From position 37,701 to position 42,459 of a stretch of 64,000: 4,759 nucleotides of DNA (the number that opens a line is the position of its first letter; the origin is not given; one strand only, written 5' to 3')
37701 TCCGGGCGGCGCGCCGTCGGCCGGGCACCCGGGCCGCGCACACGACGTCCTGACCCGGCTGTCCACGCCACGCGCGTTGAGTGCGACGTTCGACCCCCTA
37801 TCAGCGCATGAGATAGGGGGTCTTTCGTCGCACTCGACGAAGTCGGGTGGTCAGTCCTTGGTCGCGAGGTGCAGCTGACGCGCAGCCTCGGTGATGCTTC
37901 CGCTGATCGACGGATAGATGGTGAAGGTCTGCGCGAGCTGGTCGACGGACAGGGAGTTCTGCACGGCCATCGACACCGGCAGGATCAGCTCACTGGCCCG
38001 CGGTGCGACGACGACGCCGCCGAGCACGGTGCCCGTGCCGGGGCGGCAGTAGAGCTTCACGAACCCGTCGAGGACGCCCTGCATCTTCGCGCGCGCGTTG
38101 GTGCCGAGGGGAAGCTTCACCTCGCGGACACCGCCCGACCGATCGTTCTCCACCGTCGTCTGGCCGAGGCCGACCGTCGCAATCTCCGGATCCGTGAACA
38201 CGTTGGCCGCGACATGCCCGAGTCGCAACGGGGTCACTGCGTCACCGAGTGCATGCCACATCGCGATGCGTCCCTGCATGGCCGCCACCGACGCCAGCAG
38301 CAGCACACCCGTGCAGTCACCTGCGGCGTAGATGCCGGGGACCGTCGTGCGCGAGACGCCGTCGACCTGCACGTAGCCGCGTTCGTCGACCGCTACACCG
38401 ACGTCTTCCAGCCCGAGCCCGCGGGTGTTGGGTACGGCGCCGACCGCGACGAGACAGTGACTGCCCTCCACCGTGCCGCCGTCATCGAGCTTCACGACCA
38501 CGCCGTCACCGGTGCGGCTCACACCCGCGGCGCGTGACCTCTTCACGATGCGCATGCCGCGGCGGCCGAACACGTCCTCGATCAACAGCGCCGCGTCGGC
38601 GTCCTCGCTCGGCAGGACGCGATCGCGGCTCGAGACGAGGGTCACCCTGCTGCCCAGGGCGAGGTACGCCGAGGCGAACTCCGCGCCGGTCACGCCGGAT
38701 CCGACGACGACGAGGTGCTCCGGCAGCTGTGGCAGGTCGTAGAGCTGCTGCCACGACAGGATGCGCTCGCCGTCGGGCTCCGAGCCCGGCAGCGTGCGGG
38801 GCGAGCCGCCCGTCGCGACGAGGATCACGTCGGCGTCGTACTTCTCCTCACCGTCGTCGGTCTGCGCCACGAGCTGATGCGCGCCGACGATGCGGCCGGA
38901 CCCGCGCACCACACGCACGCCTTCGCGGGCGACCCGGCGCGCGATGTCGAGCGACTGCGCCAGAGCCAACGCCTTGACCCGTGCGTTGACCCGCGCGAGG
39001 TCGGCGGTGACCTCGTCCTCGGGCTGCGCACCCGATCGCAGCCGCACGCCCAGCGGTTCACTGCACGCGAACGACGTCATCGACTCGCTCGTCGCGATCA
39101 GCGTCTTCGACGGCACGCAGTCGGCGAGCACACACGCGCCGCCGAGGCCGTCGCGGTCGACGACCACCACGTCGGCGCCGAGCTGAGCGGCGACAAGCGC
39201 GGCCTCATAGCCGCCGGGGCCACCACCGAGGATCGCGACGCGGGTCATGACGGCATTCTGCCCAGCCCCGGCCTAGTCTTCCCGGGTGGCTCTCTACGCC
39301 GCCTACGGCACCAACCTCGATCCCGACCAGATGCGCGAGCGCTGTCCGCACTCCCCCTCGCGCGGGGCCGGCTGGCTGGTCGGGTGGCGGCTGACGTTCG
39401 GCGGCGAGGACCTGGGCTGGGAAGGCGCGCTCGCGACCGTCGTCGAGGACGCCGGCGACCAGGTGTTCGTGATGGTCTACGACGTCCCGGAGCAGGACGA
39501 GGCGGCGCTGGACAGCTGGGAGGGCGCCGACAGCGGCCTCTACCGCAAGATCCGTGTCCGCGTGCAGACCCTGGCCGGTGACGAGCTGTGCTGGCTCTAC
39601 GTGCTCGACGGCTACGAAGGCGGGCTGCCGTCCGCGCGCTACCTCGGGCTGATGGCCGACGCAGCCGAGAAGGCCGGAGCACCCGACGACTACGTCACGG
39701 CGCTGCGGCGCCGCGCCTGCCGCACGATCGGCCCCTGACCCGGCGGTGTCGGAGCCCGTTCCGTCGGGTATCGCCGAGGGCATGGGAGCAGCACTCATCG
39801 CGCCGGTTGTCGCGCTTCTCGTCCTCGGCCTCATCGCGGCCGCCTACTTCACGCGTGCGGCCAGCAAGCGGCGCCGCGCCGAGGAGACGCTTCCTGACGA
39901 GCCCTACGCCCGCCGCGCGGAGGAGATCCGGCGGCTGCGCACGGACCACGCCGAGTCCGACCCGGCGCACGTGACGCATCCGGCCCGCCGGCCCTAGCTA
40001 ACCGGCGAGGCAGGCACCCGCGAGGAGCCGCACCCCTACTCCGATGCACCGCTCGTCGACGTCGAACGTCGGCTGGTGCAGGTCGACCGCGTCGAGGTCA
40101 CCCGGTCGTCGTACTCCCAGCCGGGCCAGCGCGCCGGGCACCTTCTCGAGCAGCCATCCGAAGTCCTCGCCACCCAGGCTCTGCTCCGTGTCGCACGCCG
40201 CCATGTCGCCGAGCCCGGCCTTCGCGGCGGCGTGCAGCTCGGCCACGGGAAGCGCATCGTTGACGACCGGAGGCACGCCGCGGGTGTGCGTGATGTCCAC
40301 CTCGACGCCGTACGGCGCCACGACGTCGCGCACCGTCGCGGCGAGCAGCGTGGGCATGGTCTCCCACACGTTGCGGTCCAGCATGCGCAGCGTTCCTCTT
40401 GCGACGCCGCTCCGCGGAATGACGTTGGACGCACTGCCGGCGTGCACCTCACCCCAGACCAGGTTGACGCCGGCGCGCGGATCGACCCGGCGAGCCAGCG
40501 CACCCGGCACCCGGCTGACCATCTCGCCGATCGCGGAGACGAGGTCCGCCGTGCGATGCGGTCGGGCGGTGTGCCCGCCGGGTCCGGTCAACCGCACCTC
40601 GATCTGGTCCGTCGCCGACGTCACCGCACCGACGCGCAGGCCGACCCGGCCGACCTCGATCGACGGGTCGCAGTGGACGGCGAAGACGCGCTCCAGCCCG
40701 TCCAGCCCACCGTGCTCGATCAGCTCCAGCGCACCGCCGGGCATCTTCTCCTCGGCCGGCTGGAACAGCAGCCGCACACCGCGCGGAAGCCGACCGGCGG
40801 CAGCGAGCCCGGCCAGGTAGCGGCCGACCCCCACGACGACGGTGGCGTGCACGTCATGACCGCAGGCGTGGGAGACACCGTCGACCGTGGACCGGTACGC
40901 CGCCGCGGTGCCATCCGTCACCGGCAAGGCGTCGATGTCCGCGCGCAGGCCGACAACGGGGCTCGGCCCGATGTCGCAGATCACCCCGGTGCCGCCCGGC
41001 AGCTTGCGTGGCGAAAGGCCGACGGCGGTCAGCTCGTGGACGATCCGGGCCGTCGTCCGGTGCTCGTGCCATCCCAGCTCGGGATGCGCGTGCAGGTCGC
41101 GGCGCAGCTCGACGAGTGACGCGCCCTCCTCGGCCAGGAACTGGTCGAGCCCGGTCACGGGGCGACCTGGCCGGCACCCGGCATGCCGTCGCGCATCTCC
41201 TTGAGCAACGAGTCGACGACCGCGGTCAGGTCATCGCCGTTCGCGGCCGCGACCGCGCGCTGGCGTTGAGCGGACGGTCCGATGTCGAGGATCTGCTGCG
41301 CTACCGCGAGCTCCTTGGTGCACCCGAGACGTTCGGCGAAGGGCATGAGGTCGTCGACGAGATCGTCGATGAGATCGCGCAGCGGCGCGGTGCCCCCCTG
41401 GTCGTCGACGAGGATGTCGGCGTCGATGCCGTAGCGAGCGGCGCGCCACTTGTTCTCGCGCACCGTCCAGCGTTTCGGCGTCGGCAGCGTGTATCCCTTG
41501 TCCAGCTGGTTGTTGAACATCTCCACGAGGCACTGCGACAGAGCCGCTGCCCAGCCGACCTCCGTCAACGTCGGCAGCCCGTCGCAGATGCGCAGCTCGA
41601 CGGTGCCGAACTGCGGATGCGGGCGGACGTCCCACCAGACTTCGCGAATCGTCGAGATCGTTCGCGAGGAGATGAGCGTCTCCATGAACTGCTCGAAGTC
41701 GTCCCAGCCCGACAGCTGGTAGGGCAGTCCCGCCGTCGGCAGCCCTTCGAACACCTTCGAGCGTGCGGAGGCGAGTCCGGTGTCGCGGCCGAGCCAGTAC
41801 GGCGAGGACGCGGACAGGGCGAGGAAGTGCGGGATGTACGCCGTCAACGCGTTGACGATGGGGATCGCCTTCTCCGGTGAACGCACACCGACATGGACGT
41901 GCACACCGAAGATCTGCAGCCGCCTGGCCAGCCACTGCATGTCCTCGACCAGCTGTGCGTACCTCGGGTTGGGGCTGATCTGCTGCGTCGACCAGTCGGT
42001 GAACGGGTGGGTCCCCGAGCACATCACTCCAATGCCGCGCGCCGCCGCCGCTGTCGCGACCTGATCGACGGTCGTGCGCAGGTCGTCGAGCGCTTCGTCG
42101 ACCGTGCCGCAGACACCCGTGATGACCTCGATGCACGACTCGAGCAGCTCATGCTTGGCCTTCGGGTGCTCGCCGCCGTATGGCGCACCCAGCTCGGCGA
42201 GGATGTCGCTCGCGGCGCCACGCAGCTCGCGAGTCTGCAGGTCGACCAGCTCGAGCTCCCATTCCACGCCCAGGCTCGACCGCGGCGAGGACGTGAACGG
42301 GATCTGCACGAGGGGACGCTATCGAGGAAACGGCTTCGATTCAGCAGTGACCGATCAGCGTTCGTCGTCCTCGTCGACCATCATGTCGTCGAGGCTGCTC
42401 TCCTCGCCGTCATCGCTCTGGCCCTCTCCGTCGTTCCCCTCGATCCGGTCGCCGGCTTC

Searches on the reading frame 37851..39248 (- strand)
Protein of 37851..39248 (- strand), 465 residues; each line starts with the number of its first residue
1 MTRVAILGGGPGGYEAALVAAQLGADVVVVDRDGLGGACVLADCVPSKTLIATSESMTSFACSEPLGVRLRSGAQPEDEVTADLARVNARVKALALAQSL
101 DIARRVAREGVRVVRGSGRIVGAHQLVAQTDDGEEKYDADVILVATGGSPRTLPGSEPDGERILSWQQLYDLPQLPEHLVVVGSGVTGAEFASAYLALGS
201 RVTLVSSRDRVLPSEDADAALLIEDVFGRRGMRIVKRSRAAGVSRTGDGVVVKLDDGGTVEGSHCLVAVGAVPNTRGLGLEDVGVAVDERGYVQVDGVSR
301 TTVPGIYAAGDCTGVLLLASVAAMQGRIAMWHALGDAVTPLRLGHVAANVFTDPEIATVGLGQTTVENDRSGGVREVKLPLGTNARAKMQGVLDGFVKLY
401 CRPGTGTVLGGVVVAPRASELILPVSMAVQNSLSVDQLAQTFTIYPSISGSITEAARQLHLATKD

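Call 28: search_protein_families(library=pfam, proteins=[window:37851-39248:-], max_evalue=0.001)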
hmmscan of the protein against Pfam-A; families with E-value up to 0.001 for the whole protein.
window:37851-39248:- (465 aa): 9 families
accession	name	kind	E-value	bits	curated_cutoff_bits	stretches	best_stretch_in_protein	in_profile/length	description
PF07992.20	Pyr_redox_2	-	2.1e-62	211.6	26.1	1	3-326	2-291/291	Pyridine nucleotide-disulphide oxidoreductase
PF02852.28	Pyr_redox_dim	-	4.4e-23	82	25.3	1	347-456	2-110/110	Pyridine nucleotide-disulphide oxidoreductase, dimerisation domain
PF00070.33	Pyr_redox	-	5.7e-22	78.5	22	1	178-255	1-80/82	Pyridine nucleotide-disulphide oxidoreductase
PF13738.12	Pyr_redox_3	-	5.4e-12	46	30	1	6-310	2-305/305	Pyridine nucleotide-disulphide oxidoreductase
PF01134.28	GIDA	-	1.8e-06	27.7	22.1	1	4-54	2-50/391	Glucose inhibited division protein A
PF12831.13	FAD_oxidored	-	2e-06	27.8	27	1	4-146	2-144/416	FAD dependent oxidoreductase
PF03486.20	HI0933_like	-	8.7e-06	25.8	50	0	3-33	2-32/244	HI0933-like protein Rossmann domain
PF00890.30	FAD_binding_2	-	0.00018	21.2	20.4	0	4-40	2-39/414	FAD binding domain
PF01262.27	AlaDh_PNT_C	-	0.00045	20.1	23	0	3-33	30-60/214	Alanine dehydrogenase/PNT, C-terminal domain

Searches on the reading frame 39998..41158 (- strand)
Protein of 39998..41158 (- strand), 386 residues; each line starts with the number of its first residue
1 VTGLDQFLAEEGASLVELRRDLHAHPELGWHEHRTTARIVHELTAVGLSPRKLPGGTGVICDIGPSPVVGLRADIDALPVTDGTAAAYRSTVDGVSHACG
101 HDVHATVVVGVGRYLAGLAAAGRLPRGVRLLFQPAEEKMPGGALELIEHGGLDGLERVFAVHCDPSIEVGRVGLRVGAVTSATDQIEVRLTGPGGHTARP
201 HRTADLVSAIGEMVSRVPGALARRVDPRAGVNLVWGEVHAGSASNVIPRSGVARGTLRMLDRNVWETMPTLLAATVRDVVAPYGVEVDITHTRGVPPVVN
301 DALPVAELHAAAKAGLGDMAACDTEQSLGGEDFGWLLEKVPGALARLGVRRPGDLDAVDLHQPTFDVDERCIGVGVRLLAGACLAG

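Call 28: search_protein_families(library=pfam, proteins=[window:39998-41158:-], max_evalue=0.001)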
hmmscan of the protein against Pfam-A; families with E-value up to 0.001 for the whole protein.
window:39998-41158:- (386 aa): 1 family
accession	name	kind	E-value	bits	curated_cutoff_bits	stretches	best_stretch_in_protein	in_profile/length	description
PF01546.33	Peptidase_M20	-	5.1e-34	118.4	24.6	1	71-382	2-203/206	Peptidase family M20/M25/M40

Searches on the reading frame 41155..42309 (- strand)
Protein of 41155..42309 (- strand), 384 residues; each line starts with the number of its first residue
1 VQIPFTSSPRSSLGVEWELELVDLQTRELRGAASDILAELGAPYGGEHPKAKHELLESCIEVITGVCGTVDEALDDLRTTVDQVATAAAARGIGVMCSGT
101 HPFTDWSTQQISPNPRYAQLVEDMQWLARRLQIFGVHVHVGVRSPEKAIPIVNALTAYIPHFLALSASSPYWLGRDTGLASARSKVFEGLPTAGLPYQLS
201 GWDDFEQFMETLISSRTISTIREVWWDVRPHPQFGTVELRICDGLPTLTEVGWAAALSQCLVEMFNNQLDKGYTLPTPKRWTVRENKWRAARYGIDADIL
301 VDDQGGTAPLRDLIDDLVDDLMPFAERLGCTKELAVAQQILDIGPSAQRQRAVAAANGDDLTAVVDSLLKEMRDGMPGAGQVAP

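Call 28: search_protein_families(library=pfam, proteins=[window:41155-42309:-], max_evalue=0.001)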
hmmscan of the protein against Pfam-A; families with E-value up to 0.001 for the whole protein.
window:41155-42309:- (384 aa): 1 family
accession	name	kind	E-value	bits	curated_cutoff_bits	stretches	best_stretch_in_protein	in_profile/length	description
PF04107.18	GCS2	-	2.3e-67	227.9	21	1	13-294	1-290/291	Glutamate-cysteine ligase family 2(GCS2)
